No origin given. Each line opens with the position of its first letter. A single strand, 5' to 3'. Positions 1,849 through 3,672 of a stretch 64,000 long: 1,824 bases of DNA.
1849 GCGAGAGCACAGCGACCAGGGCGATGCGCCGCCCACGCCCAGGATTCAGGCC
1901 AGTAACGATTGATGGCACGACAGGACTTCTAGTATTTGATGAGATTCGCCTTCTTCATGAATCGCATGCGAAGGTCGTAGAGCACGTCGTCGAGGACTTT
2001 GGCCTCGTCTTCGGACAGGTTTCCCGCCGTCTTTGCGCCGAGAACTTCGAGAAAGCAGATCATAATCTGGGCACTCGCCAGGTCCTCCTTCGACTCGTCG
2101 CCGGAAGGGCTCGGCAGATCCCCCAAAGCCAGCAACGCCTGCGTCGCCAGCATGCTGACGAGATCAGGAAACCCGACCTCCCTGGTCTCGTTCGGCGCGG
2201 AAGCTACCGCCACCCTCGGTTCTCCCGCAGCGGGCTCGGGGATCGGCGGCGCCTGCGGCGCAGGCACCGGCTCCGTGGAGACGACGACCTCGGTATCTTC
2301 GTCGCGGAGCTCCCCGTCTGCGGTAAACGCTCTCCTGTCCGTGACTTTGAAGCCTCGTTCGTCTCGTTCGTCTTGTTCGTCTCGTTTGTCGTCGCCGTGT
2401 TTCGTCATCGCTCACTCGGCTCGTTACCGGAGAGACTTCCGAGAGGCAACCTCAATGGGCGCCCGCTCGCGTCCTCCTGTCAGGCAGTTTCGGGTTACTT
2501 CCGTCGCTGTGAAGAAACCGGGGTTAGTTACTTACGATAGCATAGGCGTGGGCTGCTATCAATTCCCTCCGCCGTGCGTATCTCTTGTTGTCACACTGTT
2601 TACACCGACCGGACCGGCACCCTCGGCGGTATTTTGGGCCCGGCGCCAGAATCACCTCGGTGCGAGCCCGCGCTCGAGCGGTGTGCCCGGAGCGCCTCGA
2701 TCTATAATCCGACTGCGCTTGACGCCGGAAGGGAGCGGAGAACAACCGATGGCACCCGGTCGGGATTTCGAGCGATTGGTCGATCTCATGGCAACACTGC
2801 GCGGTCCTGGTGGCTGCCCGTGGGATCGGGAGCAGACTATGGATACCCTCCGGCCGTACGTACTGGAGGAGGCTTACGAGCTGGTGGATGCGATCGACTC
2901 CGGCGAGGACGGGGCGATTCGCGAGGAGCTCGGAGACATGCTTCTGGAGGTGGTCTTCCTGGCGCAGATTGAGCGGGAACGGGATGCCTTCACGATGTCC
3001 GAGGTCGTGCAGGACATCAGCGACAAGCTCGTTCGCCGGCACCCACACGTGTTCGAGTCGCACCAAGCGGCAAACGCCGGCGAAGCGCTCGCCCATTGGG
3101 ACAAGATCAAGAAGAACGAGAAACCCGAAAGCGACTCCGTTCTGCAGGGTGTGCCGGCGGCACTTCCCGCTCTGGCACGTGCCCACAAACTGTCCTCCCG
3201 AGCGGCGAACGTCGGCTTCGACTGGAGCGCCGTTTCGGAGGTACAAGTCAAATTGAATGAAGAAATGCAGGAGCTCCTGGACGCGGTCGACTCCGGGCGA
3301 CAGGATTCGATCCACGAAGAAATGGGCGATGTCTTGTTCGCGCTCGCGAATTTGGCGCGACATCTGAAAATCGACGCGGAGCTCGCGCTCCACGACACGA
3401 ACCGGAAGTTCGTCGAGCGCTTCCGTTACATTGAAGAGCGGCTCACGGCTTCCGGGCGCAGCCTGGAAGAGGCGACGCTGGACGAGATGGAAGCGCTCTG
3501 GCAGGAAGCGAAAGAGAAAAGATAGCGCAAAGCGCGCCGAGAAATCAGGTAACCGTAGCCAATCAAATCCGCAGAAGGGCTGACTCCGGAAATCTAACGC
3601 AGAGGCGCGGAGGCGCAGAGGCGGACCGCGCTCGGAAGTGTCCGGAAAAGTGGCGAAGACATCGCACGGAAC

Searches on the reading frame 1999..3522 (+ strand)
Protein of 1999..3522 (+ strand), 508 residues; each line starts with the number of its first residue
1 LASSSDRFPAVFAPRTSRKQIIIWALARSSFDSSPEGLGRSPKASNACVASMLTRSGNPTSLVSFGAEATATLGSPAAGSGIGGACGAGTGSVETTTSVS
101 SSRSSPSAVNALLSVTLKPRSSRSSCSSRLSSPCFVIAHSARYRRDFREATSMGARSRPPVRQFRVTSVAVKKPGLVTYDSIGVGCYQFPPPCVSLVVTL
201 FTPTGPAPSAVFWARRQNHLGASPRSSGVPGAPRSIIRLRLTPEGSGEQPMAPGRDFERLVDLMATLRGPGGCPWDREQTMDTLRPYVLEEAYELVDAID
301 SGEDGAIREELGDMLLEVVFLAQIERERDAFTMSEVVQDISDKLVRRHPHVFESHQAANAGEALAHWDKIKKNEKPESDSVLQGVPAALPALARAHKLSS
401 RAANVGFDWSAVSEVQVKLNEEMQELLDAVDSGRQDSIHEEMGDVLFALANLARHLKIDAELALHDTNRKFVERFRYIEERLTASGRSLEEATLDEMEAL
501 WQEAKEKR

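Call 39: search_protein_families(library=pfam, proteins=[window:1999-3522:+])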
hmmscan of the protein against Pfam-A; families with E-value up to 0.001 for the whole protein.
window:1999-3522:+ (508 aa): 3 families
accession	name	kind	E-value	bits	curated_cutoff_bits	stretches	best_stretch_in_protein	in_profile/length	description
PF03819.22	MazG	-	1.2e-37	128.4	22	2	279-352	1-74/74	MazG nucleotide pyrophosphohydrolase domain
PF01503.22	PRA-PH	-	5.9e-08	33.4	21.3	1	411-461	24-76/86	Phosphoribosyl-ATP pyrophosphohydrolase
PF12643.12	MazG-like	-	0.00094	19.8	27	0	416-465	12-60/85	MazG-like family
